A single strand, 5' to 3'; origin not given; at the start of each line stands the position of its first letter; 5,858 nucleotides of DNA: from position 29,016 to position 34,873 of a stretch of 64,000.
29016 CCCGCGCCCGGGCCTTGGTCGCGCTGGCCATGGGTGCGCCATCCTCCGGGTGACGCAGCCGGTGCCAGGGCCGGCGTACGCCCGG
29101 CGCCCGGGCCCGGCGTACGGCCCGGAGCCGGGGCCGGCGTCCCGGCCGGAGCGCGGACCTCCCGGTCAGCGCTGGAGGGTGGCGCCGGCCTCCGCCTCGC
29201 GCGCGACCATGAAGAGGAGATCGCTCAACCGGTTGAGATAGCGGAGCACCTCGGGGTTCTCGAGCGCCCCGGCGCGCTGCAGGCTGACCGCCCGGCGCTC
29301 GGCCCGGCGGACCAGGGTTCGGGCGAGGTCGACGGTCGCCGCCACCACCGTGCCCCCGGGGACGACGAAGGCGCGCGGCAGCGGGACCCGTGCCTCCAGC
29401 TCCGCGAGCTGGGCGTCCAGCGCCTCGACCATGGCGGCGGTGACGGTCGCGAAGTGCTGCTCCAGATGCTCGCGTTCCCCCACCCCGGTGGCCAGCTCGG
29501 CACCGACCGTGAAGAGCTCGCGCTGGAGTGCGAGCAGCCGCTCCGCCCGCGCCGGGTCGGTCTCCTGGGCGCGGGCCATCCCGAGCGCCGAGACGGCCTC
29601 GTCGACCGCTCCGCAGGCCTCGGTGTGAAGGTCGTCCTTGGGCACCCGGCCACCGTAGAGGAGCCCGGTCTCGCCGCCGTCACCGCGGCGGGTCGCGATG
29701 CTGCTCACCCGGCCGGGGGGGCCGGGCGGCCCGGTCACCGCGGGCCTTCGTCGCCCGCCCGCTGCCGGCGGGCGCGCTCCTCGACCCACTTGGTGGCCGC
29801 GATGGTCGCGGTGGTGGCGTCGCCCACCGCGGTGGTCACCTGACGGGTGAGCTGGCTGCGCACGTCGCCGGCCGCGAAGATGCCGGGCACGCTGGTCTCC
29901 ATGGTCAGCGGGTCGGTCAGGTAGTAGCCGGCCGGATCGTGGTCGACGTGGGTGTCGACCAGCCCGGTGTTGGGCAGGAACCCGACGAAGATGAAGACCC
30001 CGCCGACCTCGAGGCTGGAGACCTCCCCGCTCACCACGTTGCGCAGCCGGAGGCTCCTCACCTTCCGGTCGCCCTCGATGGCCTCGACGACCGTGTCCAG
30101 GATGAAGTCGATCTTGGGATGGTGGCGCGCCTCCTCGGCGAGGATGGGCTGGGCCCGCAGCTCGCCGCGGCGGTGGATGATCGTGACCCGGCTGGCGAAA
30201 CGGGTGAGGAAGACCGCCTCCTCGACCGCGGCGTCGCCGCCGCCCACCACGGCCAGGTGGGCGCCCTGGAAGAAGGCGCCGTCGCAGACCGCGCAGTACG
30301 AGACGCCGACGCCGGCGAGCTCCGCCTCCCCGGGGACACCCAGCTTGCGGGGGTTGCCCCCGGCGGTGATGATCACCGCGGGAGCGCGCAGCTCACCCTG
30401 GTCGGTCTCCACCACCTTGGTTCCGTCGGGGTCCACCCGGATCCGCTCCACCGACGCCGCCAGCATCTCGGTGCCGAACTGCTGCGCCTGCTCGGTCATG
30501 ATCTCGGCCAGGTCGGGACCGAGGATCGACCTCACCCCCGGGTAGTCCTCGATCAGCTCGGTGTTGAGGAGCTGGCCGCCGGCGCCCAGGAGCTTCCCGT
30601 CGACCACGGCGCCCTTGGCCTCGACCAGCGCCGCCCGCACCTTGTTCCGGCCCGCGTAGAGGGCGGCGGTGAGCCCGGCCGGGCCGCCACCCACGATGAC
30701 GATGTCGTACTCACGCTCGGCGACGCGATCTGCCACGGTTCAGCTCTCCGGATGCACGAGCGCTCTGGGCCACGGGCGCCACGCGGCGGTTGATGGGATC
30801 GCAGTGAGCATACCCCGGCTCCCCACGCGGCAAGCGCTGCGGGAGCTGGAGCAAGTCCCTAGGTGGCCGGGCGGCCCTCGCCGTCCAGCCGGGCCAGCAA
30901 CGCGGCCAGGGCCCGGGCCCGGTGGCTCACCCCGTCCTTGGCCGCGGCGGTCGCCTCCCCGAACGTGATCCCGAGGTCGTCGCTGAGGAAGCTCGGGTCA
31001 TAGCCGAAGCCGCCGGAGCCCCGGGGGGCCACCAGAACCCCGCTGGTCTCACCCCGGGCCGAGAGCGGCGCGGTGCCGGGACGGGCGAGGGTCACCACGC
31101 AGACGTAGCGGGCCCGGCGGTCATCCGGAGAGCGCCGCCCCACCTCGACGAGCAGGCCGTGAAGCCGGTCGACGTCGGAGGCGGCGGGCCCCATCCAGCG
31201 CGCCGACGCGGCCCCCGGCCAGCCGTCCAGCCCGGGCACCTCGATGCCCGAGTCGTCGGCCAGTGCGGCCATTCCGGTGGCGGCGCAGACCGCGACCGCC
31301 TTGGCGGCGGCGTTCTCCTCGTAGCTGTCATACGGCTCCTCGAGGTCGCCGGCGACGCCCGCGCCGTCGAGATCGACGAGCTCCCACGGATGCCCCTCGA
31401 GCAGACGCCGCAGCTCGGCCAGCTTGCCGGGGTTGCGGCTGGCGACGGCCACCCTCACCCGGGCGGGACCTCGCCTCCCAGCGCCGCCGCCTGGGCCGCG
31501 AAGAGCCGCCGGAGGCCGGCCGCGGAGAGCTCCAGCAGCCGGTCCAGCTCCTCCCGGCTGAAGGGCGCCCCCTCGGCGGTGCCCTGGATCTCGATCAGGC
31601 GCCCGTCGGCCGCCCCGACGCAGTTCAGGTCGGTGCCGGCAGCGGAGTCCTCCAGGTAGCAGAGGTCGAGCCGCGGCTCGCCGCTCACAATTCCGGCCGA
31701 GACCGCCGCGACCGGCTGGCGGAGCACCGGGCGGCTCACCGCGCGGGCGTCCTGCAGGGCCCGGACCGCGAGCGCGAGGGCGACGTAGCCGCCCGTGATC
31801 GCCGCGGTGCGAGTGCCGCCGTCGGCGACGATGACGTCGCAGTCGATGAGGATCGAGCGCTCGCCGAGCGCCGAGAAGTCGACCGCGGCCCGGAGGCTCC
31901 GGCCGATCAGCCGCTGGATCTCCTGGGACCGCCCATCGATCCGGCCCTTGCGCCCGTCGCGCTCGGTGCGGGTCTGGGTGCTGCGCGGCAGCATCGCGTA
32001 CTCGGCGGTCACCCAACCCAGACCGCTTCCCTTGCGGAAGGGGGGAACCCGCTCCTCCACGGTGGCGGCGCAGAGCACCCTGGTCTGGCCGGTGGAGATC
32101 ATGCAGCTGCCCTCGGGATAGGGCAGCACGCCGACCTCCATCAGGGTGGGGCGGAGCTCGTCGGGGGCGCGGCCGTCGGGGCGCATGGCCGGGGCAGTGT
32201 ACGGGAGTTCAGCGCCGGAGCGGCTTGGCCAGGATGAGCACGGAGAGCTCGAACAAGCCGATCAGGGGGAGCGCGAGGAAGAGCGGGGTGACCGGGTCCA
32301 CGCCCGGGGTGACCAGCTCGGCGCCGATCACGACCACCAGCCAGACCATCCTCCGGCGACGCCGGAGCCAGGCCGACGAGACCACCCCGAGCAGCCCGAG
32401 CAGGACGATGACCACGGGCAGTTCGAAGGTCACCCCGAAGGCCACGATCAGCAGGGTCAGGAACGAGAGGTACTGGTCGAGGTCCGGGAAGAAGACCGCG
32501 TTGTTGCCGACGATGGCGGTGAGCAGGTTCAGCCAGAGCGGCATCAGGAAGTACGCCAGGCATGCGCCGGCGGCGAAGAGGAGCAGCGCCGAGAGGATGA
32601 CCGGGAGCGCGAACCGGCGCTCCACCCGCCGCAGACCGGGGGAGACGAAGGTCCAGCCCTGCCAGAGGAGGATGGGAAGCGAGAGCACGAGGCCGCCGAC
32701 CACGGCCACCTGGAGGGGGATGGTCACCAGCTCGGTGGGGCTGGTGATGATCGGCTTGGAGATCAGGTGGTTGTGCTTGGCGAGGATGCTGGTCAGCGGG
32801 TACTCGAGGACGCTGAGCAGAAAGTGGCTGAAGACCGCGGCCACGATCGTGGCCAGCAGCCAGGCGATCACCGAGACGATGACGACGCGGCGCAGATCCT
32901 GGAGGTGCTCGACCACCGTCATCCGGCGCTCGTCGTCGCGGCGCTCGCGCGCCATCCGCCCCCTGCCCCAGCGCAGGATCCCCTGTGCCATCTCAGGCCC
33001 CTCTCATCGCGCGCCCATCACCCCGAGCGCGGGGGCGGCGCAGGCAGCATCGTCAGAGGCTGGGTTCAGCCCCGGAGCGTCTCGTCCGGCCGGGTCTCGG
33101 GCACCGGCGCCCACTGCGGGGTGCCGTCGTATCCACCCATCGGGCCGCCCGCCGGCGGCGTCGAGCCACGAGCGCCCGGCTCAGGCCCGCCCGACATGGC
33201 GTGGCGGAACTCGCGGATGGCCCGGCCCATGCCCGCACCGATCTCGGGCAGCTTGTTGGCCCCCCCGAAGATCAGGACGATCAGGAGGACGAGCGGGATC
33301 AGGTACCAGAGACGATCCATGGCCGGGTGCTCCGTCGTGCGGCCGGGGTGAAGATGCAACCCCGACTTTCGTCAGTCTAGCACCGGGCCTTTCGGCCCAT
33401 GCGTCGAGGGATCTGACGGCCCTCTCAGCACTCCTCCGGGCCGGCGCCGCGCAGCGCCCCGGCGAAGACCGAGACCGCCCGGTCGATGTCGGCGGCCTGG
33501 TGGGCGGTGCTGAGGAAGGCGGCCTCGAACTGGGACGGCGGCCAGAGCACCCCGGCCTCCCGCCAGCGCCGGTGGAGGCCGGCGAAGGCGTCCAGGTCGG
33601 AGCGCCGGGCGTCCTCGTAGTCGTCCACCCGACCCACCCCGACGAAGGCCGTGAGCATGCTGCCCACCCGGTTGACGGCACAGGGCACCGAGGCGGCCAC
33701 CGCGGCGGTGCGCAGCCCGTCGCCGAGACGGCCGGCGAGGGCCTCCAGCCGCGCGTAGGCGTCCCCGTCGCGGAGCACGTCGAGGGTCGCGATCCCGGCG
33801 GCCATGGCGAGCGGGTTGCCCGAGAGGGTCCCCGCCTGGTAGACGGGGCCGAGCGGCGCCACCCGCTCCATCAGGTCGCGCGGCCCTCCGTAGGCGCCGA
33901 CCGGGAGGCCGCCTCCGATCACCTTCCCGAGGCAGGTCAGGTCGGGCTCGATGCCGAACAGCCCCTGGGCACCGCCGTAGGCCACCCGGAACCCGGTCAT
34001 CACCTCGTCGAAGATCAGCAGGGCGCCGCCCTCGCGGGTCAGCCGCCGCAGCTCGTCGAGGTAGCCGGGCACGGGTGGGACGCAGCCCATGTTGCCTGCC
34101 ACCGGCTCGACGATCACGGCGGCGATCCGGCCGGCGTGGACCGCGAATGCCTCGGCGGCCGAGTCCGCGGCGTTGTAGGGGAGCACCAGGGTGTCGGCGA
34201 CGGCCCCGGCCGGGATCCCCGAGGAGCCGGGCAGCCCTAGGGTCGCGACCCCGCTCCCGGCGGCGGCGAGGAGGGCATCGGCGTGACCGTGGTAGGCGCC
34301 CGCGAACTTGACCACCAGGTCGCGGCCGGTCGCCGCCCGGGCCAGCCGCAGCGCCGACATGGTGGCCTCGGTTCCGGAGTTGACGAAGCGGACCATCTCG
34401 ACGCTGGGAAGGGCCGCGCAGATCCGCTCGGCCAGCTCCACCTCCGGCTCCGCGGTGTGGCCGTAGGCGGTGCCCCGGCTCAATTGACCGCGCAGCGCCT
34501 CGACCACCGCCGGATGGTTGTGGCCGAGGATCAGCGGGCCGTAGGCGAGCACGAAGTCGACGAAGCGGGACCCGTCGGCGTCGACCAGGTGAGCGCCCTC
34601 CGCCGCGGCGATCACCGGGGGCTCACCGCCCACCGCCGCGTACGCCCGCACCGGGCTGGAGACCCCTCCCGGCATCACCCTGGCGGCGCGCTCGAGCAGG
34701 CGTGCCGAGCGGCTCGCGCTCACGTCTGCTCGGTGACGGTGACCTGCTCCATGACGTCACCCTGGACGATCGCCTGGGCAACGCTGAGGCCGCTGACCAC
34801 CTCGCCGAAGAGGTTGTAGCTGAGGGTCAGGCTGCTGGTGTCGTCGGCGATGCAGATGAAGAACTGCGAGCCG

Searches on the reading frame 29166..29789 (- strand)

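Call 59: search_protein_families(library=pfam, proteins=[window:29166-29789:-], max_evalue=0.001)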
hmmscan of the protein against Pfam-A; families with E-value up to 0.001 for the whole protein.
window:29166-29789:- (207 aa): 1 family
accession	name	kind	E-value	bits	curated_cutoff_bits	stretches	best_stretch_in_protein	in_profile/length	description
PF01923.23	Cob_adeno_trans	-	1.7e-49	168.6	24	1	31-198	1-170/171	Cobalamin adenosyltransferase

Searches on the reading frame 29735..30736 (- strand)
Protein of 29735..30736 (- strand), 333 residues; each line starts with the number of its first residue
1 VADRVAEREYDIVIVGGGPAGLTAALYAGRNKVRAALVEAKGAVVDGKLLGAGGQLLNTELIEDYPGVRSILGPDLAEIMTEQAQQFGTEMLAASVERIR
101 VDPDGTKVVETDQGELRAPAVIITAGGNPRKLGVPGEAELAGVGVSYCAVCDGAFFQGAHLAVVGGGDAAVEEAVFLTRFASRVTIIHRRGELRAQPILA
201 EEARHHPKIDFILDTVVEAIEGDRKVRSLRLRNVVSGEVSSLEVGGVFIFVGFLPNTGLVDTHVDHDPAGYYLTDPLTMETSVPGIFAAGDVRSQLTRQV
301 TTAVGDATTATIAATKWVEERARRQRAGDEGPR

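Call 59: search_protein_families(library=pfam, proteins=[window:29735-30736:-], max_evalue=0.001)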
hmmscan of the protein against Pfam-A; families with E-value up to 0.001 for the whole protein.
window:29735-30736:- (333 aa): 11 families
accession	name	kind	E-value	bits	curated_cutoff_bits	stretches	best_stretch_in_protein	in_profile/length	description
PF07992.20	Pyr_redox_2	-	4.3e-48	164.6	26.1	1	10-306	1-290/291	Pyridine nucleotide-disulphide oxidoreductase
PF13738.12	Pyr_redox_3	-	1.2e-24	87.6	30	1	93-290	101-305/305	Pyridine nucleotide-disulphide oxidoreductase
PF00070.33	Pyr_redox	-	1.4e-20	74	22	1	160-232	1-80/82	Pyridine nucleotide-disulphide oxidoreductase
PF03486.20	HI0933_like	-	2.4e-09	37.4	50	1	11-58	2-48/244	HI0933-like protein Rossmann domain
PF01946.23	Thi4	-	9.1e-08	32.1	26.2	1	8-63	16-70/235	Thi4 family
PF12831.13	FAD_oxidored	-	4.9e-06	26.5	27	1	11-43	1-33/416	FAD dependent oxidoreductase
PF01134.28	GIDA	-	8.1e-06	25.6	22.1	0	11-91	1-63/391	Glucose inhibited division protein A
PF01266.30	DAO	-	1.3e-05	25.3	27.9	0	11-44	1-34/353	FAD dependent oxidoreductase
PF05834.18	Lycopene_cycl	-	0.00018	21.1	23.4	0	11-41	1-33/380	Lycopene cyclase protein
PF13454.12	NAD_binding_9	-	0.0002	21.8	21.8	0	78-126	105-153/155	FAD-NAD(P)-binding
PF00890.30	FAD_binding_2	-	0.00049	19.8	20.4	0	11-43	1-33/414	FAD binding domain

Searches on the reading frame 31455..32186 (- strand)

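Call 59: search_protein_families(library=pfam, proteins=[window:31455-32186:-], max_evalue=0.001)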
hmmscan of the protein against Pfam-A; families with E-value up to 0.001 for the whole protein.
window:31455-32186:- (243 aa): 2 families
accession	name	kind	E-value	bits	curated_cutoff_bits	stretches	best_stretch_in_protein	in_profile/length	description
PF01138.27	RNase_PH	-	3e-26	92.8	25.5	1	10-140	1-127/130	3' exoribonuclease family, domain 1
PF03725.20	RNase_PH_C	-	2.7e-09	37.3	20.8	1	158-222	2-65/67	3' exoribonuclease family, domain 2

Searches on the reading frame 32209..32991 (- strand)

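Call 59: search_protein_families(library=pfam, proteins=[window:32209-32991:-], max_evalue=0.001)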
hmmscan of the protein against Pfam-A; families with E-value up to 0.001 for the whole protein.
window:32209-32991:- (260 aa): 1 family
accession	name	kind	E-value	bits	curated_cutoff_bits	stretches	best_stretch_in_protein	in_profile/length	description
PF00902.23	TatC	-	8.6e-55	186.2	25.1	1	28-242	1-208/208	Sec-independent protein translocase protein (TatC)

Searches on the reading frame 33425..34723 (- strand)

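Call 59: search_protein_families(library=pfam, proteins=[window:33425-34723:-], max_evalue=0.001)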
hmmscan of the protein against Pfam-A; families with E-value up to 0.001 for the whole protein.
window:33425-34723:- (432 aa): 1 family
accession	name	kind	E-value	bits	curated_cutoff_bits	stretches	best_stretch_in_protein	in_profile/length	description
PF00202.27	Aminotran_3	-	1e-71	242.3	30.5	1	36-359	11-348/403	Aminotransferase class-III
